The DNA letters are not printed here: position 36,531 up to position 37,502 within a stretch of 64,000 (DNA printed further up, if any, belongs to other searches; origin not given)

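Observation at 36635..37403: RAYT transposase bracketed by inverted REP-like palindromes, with a third REP copy 13 kb away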

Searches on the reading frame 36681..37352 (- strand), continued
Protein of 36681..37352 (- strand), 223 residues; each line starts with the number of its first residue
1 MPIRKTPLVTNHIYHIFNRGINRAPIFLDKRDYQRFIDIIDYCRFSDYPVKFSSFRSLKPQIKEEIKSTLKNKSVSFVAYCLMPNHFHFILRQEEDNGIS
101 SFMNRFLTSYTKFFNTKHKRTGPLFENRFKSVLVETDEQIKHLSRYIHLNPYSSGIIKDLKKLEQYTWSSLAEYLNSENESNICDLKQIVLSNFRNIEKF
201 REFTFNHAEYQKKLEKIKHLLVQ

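Call 64: fold_search(model_id=the predicted structure, library=pdb)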
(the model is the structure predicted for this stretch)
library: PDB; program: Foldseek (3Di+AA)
matches with E <= 10: 881; with E <= 0.001: 14
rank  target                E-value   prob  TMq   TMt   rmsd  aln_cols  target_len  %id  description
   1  4er8_A                1.7e-07  1.00  0.51  0.67   5.2       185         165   14  Structure of the REP associates tyrosine transposase bound to a REP hairpin (released 2012-08-15)
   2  2vjv_A                1.7e-04  1.00  0.38  0.65   5.6       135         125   12  Crystal structure of the IS608 transposase in complex with left end 26-mer DNA hairpin and a 6-mer DNA representing th (released 2008-02-19)
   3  2a6m_B                2.7e-04  1.00  0.37  0.53  14.6       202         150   13  Crystal Structure of the ISHp608 Transposase (released 2005-10-25)
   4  2xo6_A                3.9e-04  1.00  0.39  0.61   5.5       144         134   14  DEINOCOCCUS RADIODURANS ISDRA2 TRANSPOSASE Y132F MUTANT COMPLEXED WITH LEFT END RECOGNITION AND CLEAVAGE SITE (released 2010-10-13)
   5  2xm3_A                3.9e-04  1.00  0.37  0.62   5.7       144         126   13  Deinococcus radiodurans ISDra2 Transposase Left end DNA complex (released 2010-10-13)
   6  2xqc_D                5.5e-04  1.00  0.35  0.55   5.9       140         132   14  DEINOCOCCUS RADIODURANS ISDRA2 TRANSPOSASE COMPLEXED WITH LEFT END RECOGNITION AND CLEAVAGE SITE AND ZN (released 2010-10-13)
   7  2vju_A                6.1e-04  1.00  0.38  0.62   4.5       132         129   14  Crystal structure of the IS608 transposase in complex with the complete Right end 35-mer DNA and manganese (released 2008-02-19)
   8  2xm3_C                6.1e-04  1.00  0.34  0.56   6.3       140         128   14  Deinococcus radiodurans ISDra2 Transposase Left end DNA complex (released 2010-10-13)
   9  2a6m_A                6.5e-04  1.00  0.37  0.59   5.1       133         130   15  Crystal Structure of the ISHp608 Transposase (released 2005-10-25)
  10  2xm3_B                6.9e-04  1.00  0.37  0.60   4.9       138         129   14  Deinococcus radiodurans ISDra2 Transposase Left end DNA complex (released 2010-10-13)
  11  2xma_B                6.9e-04  1.00  0.37  0.58   5.7       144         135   13  DEINOCOCCUS RADIODURANS ISDRA2 TRANSPOSASE RIGHT END DNA COMPLEX (released 2010-10-13)
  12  2a6o_A                6.9e-04  1.00  0.39  0.55  15.7       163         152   15  Crystal Structure of the ISHp608 Transposase in Complex with Stem-loop DNA (released 2005-10-25)
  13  2vic_A                9.1e-04  1.00  0.38  0.54  13.3       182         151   13  CRYSTAL STRUCTURE OF THE ISHP608 TRANSPOSASE IN COMPLEX with Left end 26- mer DNA and manganese (released 2008-02-19)
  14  3wc0_E                9.7e-04  0.97  0.28  0.27  12.5       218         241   14  Crystal structure of C. albicans tRNA(His) guanylyltransferase (Thg1) with GTP (released 2013-12-18)
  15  6fi8_B                1.1e-03  1.00  0.37  0.60   5.9       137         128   15  Crystal structure of the IS608 transposase in complex with left end 29-mer DNA hairpin and a 6-mer DNA representing th (released 2018-03-28)
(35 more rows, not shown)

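Call 77: search_dna_similar(query=window:36681-37352:-, collection=plasmids, mode=protein, max_evalue=0.00001, max_rows=15)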
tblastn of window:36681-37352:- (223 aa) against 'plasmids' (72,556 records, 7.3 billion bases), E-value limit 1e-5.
Records with a match: 13; places in all: 16; records where one place covers at least 80% of the query: 4.
Best place of each record, by identity: <60% 13.
By first word of the organism name: Skermanella 3; Rhodospirillum 2; Sporomusa 1; Collinsella 1; Pseudomonas 1; Acetoanaerobium 1; Iodobacter 1; Pseudoalteromonas 1; Legionella 1; Candidatus 1.
By predicted mobility (MOB-suite, as given by PLSDB): non-mobilizable 10; mobilizable 3.
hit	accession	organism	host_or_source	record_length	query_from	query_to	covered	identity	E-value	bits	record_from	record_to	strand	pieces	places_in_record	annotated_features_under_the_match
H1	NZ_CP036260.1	Sporomusa termitida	whole organism,intestinal contents of ...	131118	13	203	86%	29.7%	3e-13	75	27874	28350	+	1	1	transposase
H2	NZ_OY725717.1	Collinsella aerofaciens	-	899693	14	206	87%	27.6%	4e-18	89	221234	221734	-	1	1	transposase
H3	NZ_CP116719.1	Pseudomonas aeruginosa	Homo sapiens,urine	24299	1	186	83%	27.8%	4e-17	86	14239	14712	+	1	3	transposase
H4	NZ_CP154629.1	Acetoanaerobium noterae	cell culture,Sludge of a digestion ...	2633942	1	203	91%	24.9%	7e-12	71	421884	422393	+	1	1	none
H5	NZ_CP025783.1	Iodobacter fluviatilis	whole organism,Glacial lake sediment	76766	15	192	80%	27.9%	2e-13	76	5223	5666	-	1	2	transposase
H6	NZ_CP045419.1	Pseudoalteromonas sp. THAF3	pure culture,Surface of a polyethylene ...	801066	15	170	70%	30.1%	9e-14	77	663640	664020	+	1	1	none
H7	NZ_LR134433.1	Legionella adelaidensis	environmental,Cooling tower water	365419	13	170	71%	27.8%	6e-12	71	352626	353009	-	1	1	transposase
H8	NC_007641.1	Rhodospirillum rubrum ATCC 11170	-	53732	1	170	76%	23.5%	8e-13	74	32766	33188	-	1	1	transposase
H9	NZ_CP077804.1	Rhodospirillum rubrum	cell culture,culture collection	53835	1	170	76%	23.5%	8e-13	74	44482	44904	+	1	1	transposase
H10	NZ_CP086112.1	Skermanella rosea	single cell,hydrocarbon-contaminated ...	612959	8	170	73%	23.9%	4e-12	72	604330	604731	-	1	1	transposase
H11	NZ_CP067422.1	Skermanella sp. TT6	Homo sapiens,single cell,skin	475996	8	170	73%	23.9%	2e-11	70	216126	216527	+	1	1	transposase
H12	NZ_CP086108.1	Skermanella mucosa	single cell,crude oil contaminated ...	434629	8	170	73%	23.3%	2e-11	70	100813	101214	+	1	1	transposase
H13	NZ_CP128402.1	Candidatus Chlorohelix allophototropha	Single colony of Candidatus Chlorohelix ...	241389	75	170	43%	28.1%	1e-7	59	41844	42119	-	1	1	transposase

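Call 78: search_protein_families(library=pfam, alignment_id=A1, max_evalue=0.01)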
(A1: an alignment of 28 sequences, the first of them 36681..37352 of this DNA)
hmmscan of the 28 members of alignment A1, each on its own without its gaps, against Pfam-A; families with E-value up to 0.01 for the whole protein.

A. member 1, window:36681-37352:- (223 aa): 2 families
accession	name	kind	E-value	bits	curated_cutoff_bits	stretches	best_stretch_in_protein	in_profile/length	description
PF01797.21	Y1_Tnp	-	3.7e-12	46.9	23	1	58-148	24-119/121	Transposase IS200 like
PF22298.2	Tsr1_G-like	-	0.0038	17.5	27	1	32-119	58-149/161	Tsr1, G-like domain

B. families by the number of members that match (of 28 scanned): 4 families
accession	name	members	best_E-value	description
PF01797.21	Y1_Tnp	28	3.7e-12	Transposase IS200 like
PF07659.16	DUF1599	1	0.00016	Nucleotide modification associated domain 1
PF01218.23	Coprogen_oxidas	1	0.002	Coproporphyrinogen III oxidase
PF22298.2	Tsr1_G-like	1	0.0038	Tsr1, G-like domain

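Call 81: search_protein_families(library=ncbifam, proteins=[P0007, P0022, P0076], max_evalue=0.001)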
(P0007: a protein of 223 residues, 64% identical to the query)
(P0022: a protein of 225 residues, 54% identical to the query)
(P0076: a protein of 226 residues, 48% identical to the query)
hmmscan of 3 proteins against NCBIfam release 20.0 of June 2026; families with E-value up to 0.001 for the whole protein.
P0007 (223 aa): 1 family
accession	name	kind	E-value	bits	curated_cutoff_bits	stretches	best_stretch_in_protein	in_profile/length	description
NF047646.1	REP_Tyr_transpos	equivalog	1.5e-12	47.6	80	1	59-161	31-141/146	REP-associated tyrosine transposase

P0022 (225 aa): 1 family
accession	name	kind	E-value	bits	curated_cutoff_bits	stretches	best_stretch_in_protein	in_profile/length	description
NF047646.1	REP_Tyr_transpos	equivalog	9.7e-12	45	80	1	66-172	34-146/146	REP-associated tyrosine transposase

P0076 (226 aa): 1 family
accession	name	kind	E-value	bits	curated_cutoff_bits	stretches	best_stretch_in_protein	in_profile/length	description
NF047646.1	REP_Tyr_transpos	equivalog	6.2e-14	52.1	80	1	73-163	42-140/146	REP-associated tyrosine transposase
